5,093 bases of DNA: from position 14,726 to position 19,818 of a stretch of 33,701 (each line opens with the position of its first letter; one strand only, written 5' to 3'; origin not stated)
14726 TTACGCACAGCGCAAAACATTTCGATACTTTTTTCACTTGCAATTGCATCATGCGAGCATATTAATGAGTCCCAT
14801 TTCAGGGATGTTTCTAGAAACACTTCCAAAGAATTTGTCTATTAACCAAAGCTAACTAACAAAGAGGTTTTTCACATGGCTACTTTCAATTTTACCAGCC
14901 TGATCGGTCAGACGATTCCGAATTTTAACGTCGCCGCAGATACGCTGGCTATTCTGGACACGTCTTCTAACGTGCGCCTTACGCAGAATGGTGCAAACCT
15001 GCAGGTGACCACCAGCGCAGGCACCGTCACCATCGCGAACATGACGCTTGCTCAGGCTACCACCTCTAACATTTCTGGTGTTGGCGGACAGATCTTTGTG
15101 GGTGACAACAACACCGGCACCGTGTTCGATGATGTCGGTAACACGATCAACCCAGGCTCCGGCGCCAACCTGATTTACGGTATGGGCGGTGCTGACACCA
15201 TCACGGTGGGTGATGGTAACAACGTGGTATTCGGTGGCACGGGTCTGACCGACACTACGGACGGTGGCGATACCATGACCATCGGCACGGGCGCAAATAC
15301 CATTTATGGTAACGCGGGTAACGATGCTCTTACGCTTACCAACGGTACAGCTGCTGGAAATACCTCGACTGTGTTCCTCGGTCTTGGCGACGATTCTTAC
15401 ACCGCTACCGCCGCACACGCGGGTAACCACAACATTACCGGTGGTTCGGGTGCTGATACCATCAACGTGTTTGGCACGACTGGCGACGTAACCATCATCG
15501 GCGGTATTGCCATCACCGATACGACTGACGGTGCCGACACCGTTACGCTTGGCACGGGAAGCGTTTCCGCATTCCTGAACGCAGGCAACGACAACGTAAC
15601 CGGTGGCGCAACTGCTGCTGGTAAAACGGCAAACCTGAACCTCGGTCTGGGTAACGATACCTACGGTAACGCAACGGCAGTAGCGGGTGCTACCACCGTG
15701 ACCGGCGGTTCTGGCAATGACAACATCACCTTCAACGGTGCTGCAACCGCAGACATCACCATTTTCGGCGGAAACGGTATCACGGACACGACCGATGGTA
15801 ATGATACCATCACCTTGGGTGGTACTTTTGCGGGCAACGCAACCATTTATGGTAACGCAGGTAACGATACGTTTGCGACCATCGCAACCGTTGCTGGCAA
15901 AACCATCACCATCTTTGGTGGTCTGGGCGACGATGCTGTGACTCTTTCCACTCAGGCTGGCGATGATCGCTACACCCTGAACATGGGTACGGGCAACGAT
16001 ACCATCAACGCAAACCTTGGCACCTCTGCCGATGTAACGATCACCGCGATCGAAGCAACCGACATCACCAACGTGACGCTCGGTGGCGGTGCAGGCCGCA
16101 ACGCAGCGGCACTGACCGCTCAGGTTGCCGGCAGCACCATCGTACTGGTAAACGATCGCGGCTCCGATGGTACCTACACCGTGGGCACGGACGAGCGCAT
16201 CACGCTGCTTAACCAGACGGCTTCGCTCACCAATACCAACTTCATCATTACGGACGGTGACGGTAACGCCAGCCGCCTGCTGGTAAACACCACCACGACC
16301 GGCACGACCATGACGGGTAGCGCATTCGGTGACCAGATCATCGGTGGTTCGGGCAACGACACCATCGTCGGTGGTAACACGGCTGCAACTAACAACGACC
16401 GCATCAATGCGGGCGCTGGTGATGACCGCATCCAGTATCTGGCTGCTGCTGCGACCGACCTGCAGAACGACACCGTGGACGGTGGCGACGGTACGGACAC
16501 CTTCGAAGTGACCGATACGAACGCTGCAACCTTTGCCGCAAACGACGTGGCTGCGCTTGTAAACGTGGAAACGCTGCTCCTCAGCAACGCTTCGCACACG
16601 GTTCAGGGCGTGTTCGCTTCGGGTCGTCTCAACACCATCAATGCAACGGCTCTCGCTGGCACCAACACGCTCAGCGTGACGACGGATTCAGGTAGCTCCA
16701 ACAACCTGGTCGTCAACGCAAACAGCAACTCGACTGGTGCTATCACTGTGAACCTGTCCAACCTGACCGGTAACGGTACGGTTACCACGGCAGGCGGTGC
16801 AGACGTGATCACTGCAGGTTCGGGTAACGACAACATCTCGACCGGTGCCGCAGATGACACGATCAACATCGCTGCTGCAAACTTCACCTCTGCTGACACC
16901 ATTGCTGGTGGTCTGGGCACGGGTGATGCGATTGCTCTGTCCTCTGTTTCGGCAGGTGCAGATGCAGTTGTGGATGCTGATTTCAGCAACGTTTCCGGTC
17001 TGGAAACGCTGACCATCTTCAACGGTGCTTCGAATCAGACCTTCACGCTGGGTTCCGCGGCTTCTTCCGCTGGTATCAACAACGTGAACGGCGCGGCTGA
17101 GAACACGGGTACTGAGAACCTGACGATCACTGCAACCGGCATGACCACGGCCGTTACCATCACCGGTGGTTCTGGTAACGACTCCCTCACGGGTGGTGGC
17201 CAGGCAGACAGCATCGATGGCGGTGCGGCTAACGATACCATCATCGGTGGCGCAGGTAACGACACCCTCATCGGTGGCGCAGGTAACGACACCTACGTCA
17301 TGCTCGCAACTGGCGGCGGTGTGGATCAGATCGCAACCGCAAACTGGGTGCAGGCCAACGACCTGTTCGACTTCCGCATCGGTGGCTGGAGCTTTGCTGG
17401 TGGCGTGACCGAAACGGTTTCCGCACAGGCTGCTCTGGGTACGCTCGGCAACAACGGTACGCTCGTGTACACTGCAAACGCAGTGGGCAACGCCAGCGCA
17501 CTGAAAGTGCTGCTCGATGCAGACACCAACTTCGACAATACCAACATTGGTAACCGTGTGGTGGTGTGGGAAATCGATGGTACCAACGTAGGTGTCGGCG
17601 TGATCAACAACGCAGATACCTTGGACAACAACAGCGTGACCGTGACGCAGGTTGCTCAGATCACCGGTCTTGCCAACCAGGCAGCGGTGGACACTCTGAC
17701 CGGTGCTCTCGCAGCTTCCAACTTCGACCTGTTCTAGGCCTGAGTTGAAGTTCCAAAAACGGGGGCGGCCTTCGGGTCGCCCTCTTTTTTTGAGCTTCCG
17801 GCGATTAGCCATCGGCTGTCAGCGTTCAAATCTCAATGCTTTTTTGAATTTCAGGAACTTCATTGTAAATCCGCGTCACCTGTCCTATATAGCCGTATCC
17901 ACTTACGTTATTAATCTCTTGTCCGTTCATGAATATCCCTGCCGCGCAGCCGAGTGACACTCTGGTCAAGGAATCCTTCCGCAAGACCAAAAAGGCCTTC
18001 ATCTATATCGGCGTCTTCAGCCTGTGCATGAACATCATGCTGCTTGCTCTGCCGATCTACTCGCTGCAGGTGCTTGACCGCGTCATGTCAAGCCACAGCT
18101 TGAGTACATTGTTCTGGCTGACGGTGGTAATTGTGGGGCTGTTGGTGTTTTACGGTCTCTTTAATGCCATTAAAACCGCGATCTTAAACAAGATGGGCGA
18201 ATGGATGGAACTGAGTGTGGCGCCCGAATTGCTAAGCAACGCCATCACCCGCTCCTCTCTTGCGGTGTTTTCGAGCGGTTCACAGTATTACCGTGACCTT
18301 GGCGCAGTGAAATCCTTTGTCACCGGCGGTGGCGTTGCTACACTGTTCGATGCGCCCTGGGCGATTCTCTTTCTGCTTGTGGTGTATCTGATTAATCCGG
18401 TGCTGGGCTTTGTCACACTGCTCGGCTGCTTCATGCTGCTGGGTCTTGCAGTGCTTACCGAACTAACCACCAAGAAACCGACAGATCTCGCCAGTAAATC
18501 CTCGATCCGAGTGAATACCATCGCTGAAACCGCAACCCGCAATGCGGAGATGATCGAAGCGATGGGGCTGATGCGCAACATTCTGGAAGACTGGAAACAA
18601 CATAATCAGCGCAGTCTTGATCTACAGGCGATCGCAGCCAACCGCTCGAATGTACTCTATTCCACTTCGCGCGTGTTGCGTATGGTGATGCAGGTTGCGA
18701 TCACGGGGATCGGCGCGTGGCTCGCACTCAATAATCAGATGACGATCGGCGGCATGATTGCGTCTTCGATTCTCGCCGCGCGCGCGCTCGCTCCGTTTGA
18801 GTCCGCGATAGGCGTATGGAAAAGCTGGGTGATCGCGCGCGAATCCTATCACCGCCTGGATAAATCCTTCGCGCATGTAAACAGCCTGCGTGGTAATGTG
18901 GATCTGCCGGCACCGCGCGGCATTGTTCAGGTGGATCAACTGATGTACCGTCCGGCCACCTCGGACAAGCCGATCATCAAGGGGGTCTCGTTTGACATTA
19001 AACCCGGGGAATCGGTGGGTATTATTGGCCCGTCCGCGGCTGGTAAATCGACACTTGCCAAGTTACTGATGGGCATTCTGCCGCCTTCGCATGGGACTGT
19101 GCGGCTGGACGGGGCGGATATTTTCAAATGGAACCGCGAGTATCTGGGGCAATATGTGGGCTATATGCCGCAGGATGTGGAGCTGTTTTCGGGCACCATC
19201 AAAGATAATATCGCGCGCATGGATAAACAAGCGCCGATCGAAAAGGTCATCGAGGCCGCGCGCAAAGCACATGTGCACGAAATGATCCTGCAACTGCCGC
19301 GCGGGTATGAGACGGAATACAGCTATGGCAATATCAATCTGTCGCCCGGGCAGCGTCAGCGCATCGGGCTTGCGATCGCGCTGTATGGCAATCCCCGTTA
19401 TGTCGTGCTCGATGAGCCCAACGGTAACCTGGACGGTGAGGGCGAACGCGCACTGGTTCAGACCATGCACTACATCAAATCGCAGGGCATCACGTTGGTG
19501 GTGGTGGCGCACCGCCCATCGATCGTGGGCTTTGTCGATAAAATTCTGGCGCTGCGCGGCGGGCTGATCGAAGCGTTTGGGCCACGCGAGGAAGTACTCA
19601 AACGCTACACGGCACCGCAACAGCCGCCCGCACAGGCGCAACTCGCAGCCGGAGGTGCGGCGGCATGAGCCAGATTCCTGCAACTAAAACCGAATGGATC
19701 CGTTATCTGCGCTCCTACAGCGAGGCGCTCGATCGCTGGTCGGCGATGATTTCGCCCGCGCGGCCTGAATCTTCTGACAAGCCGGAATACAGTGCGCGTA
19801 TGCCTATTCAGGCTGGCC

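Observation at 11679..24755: Compact RsaA-like surface-layer island: glycan ABC exporter, methyltransferases, GT4, RTX surface protein, dedicated T1SS and serralysin-type protease in one 13-kb block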

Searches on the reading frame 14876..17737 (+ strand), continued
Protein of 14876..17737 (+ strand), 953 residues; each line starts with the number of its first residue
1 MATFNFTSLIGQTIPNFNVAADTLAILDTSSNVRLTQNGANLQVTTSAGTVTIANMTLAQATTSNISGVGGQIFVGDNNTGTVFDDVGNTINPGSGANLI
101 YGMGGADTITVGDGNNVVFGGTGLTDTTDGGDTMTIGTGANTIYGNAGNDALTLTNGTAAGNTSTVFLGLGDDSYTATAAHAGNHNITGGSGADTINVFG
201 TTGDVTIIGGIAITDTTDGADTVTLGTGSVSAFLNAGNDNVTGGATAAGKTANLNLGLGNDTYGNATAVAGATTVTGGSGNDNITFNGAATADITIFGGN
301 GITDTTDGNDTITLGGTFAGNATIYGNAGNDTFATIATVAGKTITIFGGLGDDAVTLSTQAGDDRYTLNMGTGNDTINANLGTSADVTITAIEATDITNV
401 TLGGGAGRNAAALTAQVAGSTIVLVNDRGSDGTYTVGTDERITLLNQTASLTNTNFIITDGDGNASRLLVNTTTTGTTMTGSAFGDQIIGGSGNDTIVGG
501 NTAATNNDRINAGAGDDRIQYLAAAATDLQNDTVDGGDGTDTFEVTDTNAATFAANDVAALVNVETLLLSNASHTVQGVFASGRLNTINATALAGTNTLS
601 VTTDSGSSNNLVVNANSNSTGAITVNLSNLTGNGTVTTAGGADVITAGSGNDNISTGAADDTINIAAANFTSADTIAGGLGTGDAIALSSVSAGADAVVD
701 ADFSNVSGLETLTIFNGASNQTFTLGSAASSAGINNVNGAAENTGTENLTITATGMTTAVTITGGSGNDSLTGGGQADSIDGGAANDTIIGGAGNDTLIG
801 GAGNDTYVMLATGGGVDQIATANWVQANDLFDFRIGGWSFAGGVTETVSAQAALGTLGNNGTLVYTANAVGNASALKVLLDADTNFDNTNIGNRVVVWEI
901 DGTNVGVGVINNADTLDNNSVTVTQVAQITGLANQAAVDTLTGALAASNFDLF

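Call 57: search_solved_structures(query=A1, max_evalue=10)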
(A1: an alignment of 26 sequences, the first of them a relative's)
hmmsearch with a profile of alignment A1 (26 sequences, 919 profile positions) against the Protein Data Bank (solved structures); distinct sequences matched with E-value up to 10: 45.
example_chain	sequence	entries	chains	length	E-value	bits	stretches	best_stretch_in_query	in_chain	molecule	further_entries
7usl_C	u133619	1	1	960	6.1e-22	80.8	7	473-543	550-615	Bifunctional hemolysin-adenylate cyclase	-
7rah_E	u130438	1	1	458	8e-13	50.7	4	732-847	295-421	Bifunctional adenylate cyclase toxin/hemolysin CyaA,Bifunctional adenylate cyclase toxin/h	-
2agm_A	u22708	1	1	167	3.1e-12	48.7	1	730-867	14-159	Poly(beta-D-mannuronate) C5 epimerase 4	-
2zj6_A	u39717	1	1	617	2.6e-10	42.4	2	726-787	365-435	Lipase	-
2ml1_A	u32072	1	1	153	3.2e-10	42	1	729-802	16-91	Poly(beta-D-mannuronate) C5 epimerase 6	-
2z8x_A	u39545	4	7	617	3.3e-10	42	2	728-787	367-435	Lipase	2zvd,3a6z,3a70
2zj7_A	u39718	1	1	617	3.3e-10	42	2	728-787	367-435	Lipase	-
2z8z_A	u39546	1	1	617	3.4e-10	42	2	693-774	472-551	Lipase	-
3hb2_P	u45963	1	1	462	5.4e-10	41.3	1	732-804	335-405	Secreted protease C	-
3hbv_P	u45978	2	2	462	5.5e-10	41.3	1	732-804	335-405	Secreted protease C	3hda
1k7i_A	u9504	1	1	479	5.6e-10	41.2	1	732-804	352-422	secreted protease C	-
3hbu_P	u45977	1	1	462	5.8e-10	41.2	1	732-804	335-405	Secreted protease C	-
1go7_P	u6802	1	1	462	5.8e-10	41.2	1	732-804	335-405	PROTEASE C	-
1go8_P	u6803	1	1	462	5.8e-10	41.2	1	732-804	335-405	PROTEASE C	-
1k7q_A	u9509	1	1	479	5.9e-10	41.2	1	731-804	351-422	SECRETED PROTEASE C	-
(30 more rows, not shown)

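Call 58: search_protein_families(library=pfam, proteins=[L001:18633-22847:-, L002:18806-22213:-, L005:20217-22133:+, L005:7728-8852:+], max_evalue=0.01)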
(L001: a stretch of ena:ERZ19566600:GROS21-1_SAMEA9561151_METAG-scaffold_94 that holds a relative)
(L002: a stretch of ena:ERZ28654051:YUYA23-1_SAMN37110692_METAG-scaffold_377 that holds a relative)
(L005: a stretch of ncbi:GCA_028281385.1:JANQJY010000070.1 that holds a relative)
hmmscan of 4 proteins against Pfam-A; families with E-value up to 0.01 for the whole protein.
L001:18633-22847:- (1404 aa): 0 families

L002:18806-22213:- (1135 aa): 0 families

L005:20217-22133:+ (638 aa): 1 family
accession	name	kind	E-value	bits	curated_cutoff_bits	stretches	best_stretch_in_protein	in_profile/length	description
PF00353.25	HemolysinCabind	-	4.2e-28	97.3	23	6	524-557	1-34/36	RTX calcium-binding nonapeptide repeat (4 copies)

L005:7728-8852:+ (374 aa): 1 family
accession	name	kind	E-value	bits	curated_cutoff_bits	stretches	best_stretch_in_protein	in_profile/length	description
PF07963.17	N_methyl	-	7.1e-05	22.7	21.2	1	116-138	5-27/27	Prokaryotic N-terminal methylation motif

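Call 63: list_cluster_members(proteins=[P0012, P0022, P0031, P0033, P0049, P0064, P0067, P0076, P0127, P0141])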
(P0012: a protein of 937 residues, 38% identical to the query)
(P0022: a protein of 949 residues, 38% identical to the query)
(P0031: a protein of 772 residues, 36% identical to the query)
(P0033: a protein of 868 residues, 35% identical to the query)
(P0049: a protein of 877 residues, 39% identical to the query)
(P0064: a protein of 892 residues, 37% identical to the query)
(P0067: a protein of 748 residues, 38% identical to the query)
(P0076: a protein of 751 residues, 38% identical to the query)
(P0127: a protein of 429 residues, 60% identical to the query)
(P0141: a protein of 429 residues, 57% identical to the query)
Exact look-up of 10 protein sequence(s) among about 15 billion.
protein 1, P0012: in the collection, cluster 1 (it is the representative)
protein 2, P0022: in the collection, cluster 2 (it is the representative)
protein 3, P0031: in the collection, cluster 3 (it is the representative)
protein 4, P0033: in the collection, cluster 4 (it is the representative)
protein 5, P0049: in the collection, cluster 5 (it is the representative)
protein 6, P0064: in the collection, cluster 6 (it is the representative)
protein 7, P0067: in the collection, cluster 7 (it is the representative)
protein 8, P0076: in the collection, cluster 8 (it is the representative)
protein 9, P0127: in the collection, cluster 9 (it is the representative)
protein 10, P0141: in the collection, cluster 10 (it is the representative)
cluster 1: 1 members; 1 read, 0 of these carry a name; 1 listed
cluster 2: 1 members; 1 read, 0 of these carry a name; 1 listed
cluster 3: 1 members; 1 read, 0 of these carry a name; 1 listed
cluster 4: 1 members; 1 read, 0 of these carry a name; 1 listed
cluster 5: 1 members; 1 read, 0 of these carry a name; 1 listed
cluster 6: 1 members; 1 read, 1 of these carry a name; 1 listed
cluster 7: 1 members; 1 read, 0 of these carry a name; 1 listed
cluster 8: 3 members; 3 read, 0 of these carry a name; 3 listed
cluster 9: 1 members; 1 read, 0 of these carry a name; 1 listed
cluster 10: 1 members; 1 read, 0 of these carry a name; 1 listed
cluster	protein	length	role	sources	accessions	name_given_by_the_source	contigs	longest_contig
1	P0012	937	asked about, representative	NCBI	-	-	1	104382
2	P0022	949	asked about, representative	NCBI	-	-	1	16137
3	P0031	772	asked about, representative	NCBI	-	-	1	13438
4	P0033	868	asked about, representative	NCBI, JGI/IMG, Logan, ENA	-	-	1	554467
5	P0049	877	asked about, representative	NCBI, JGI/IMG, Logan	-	-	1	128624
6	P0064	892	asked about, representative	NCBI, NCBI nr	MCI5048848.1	MAG: calcium-binding protein [Rickettsiales bacterium] | calcium-binding protein [Rickettsiales bacterium]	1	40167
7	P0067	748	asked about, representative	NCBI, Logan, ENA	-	-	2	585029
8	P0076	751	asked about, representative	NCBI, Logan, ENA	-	-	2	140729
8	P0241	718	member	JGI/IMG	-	-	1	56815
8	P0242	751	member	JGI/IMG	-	-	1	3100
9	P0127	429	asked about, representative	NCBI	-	-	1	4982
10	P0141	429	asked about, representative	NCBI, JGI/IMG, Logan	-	-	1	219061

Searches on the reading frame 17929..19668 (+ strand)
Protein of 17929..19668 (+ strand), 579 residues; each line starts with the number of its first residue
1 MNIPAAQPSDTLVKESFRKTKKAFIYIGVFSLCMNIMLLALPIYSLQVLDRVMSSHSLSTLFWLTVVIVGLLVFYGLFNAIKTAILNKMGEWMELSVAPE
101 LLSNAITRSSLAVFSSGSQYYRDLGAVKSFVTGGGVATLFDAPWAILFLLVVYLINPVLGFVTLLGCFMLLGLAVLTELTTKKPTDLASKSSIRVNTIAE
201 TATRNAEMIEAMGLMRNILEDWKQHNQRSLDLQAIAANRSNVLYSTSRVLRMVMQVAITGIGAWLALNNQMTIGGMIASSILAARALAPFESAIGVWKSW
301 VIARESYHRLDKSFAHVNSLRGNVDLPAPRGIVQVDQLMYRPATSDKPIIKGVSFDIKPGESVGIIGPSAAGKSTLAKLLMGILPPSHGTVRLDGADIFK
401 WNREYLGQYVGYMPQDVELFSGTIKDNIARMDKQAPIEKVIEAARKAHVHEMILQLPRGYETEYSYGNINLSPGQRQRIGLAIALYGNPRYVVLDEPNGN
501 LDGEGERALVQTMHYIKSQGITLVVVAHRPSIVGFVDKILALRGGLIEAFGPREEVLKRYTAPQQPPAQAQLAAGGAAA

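Call 3: search_protein_families(library=pfam, proteins=[window:17929-19668:+], max_evalue=0.01)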
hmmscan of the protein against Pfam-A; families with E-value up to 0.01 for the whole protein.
window:17929-19668:+ (579 aa): 5 families
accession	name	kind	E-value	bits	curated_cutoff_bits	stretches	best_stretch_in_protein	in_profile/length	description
PF00005.33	ABC_tran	-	8.9e-29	101.3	25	1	351-497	2-135/137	ABC transporter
PF00664.28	ABC_membrane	-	9.7e-12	45.6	28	1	24-283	1-267/274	ABC transporter transmembrane region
PF13304.12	AAA_21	-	0.0012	19.5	27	0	470-533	237-303/304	AAA domain, putative AbiEii toxin, Type IV TA system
PF22039.1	HUTI_composite_bact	-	0.0047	17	25.5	1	540-560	3-23/26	Imidazolonepropionase-like composite domain, bacteria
PF13555.12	AAA_29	-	0.0086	16.2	27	0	353-388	15-50/61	P-loop containing region of AAA domain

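Call 9: search_protein_families(library=ncbifam, proteins=[window:17929-19668:+], max_evalue=0.01)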
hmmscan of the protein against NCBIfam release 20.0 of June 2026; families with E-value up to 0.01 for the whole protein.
window:17929-19668:+ (579 aa): 188 families (the best 25 are shown)
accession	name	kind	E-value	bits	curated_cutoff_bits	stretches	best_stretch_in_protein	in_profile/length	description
TIGR01842.1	type_I_sec_PrtD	subfamily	1.5e-201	670.7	510.15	1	18-559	2-543/544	type I secretion system permease/ATPase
TIGR03375.1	type_I_sec_LssB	subfamily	2.1e-106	356.9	693.1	1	14-561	141-693/696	type I secretion system permease/ATPase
TIGR01846.1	type_I_sec_HlyB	subfamily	1.3e-78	265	725.55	1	16-559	133-681/694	type I secretion system permease/ATPase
TIGR03796.1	NHLM_micro_ABC1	equivalog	7.5e-75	252.5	853.3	1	13-559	145-701/710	NHLP family bacteriocin export ABC transporter peptidase/permease/ATPase subunit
TIGR03797.1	NHLM_micro_ABC2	equivalog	3.3e-56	191.1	709.4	1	11-558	125-673/686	NHLP bacteriocin export ABC transporter permease/ATPase subunit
TIGR02204.1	MsbA_rel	hypoth_equivalog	7.3e-54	183.4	780.4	1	30-558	26-563/576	ABC transporter, permease/ATP-binding protein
TIGR00958.1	3a01208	subfamily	5.3e-52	177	874.6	1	19-559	158-703/711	antigen peptide transporter 2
TIGR02868.1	CydC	equivalog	9.5e-51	173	329.05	1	150-530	146-530/530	thiol reductant ABC exporter subunit CydC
TIGR01193.1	bacteriocin_ABC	subfamily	1.1e-50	172.9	523.85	1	19-558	153-697/708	peptide cleavage/export ABC transporter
TIGR02857.1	CydD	equivalog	2.2e-50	172.1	435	1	332-542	321-529/529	thiol reductant ABC exporter subunit CydD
TIGR02203.1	MsbA_lipidA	equivalog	7.9e-50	169.9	602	1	47-559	39-558/572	lipid A export permease/ATP-binding protein MsbA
NF052233.1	CphA_assoc_ABC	equivalog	6.5e-46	157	880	1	151-560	324-733/766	cyanophycin metabolism-associated ABC transporter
NF010178.0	PRK13657.1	equivalog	6.1e-45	153.7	733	1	162-555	163-555/588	glucan ABC transporter ATP-binding protein/ permease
NF008055.0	PRK10789.1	equivalog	3.2e-40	138.2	845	1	129-558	128-559/590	SmdA family multidrug ABC transporter permease/ATP-binding protein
NF008381.0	PRK11176.1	equivalog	5.4e-40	137.3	867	1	322-562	331-571/582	lipid A ABC transporter ATP-binding protein/permease MsbA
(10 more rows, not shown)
